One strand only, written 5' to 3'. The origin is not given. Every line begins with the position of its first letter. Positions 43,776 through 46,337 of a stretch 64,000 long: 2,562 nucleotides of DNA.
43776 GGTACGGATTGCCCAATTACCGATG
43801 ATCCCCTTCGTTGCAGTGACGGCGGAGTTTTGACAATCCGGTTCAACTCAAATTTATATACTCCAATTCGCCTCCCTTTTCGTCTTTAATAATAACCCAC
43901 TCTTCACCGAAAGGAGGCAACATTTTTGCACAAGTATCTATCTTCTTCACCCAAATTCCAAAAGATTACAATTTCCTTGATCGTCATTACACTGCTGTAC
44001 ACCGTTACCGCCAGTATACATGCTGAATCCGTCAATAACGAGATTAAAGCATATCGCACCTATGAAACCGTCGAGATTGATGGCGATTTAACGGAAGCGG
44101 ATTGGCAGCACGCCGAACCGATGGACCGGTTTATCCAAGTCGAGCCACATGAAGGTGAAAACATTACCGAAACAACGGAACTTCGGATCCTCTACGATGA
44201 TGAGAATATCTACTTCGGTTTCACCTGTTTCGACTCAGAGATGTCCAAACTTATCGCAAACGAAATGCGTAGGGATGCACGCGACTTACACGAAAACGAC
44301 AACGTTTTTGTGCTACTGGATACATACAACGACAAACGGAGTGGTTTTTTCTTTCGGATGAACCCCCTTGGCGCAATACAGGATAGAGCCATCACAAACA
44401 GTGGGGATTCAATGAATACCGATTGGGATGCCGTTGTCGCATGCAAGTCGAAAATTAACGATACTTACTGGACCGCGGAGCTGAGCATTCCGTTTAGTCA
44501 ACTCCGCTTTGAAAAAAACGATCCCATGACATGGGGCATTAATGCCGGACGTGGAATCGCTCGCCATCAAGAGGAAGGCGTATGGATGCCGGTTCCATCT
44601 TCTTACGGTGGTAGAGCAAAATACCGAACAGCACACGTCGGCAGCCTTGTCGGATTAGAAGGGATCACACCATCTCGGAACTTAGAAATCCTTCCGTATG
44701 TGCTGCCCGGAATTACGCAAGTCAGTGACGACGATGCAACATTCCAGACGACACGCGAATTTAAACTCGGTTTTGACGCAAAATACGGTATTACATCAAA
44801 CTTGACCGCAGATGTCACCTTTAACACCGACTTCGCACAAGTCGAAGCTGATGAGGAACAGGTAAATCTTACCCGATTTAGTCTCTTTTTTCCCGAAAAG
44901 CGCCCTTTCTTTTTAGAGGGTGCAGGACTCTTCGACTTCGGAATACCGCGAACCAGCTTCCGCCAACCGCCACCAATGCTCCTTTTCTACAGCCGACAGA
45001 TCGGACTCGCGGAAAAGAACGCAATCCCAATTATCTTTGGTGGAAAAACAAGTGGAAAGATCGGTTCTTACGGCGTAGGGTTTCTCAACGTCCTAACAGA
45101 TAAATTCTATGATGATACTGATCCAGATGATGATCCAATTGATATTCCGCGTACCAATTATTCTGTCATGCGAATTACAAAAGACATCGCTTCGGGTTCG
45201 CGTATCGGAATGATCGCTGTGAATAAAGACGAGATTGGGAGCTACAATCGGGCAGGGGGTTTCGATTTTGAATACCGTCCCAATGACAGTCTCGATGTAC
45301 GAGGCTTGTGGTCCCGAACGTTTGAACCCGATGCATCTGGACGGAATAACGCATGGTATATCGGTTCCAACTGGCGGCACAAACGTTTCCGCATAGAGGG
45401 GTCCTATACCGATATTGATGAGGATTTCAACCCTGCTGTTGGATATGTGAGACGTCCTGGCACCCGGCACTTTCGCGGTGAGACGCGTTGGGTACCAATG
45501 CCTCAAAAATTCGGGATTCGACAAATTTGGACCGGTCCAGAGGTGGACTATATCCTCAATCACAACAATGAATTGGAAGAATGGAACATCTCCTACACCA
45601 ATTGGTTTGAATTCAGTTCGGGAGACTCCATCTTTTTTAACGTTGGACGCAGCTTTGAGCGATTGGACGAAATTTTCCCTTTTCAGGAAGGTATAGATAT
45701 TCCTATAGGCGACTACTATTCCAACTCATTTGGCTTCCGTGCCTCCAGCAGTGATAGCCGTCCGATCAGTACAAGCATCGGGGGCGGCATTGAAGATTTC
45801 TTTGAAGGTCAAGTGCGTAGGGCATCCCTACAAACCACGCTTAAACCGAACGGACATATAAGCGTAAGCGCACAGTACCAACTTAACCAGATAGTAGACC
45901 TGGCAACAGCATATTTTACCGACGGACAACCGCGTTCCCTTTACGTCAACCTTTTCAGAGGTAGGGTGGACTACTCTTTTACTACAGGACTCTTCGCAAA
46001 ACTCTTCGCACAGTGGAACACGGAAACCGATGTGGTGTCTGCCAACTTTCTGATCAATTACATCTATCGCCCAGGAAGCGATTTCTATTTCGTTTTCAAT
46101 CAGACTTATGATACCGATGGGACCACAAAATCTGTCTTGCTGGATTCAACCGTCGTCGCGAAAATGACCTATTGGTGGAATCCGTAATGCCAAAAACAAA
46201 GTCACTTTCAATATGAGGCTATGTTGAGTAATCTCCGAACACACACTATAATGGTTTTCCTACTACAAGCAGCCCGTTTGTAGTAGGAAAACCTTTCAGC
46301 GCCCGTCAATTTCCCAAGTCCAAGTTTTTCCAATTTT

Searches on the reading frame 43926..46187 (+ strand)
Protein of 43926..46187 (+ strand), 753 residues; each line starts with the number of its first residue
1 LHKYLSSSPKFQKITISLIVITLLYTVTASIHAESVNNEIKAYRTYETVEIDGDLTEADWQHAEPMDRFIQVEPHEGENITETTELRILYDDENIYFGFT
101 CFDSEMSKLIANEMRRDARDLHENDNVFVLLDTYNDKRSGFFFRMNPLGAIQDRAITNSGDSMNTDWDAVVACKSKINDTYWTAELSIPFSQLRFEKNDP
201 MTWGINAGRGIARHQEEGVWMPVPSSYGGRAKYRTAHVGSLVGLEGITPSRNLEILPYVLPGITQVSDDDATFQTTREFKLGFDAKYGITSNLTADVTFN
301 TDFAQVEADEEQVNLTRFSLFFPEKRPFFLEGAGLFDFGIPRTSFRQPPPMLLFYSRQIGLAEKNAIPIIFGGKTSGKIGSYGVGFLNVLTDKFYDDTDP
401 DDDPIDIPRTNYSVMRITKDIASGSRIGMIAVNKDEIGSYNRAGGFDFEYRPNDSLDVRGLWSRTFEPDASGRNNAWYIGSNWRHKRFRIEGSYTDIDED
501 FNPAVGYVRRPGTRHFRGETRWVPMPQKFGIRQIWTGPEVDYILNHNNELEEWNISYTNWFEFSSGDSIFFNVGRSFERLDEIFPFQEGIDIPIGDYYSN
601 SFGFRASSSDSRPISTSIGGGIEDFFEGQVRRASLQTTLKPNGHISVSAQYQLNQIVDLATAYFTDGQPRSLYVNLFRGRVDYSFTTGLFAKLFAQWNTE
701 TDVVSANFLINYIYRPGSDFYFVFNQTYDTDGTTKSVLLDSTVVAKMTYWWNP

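Call 6: search_protein_families(library=pfam, proteins=[window:43926-46187:+], max_evalue=0.01)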
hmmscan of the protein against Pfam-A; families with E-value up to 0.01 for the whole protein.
window:43926-46187:+ (753 aa): 3 families
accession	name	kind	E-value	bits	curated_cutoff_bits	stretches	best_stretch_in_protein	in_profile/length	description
PF19313.5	DUF5916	-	8e-24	84.7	22.6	1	253-628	5-392/572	Domain of unknown function (DUF5916)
PF06452.16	CBM9_1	-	9.4e-08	32.6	23.4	1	51-199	1-138/185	Carbohydrate family 9 binding domain-like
PF13505.12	OMP_b-brl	-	0.0068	17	28.7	0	242-303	91-155/175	Outer membrane protein beta-barrel domain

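Call 39: find_related_loci(query=window:43926-46184:+, collection=metagenome_contigs, flank=6000)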
Query window:43926-46184:+ (753 aa) in metagenome_contigs; peptide patterns used: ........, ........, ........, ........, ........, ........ (x = any residue, [..] = any of these).
467 stretches matched a pattern; 294 encode a relative of the query (tblastn E <= 1e-3); the best 80 are kept; 80 distinct loci.
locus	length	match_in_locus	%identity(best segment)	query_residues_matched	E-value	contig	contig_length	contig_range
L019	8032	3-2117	83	47-752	0e+0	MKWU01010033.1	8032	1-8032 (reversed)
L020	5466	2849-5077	70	1-753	0e+0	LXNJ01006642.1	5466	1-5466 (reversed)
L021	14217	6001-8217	67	5-753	0e+0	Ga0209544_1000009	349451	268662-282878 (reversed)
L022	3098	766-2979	66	1-753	0e+0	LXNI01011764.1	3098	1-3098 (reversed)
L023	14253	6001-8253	82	1-753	0e+0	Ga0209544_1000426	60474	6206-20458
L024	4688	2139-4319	59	18-753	0e+0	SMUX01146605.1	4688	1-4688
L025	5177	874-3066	55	10-752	0e+0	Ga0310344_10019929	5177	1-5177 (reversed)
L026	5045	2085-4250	56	18-753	0e+0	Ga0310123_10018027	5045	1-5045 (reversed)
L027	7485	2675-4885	54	4-753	0e+0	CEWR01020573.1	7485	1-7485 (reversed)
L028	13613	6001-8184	54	20-752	0e+0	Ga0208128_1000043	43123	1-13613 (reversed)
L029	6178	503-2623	55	40-752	0e+0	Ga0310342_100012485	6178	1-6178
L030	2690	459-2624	49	14-753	0e+0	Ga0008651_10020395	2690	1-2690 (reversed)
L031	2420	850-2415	61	36-556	0e+0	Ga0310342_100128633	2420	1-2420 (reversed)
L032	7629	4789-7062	37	19-752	3e-153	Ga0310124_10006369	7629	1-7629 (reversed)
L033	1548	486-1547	58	6-359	4e-150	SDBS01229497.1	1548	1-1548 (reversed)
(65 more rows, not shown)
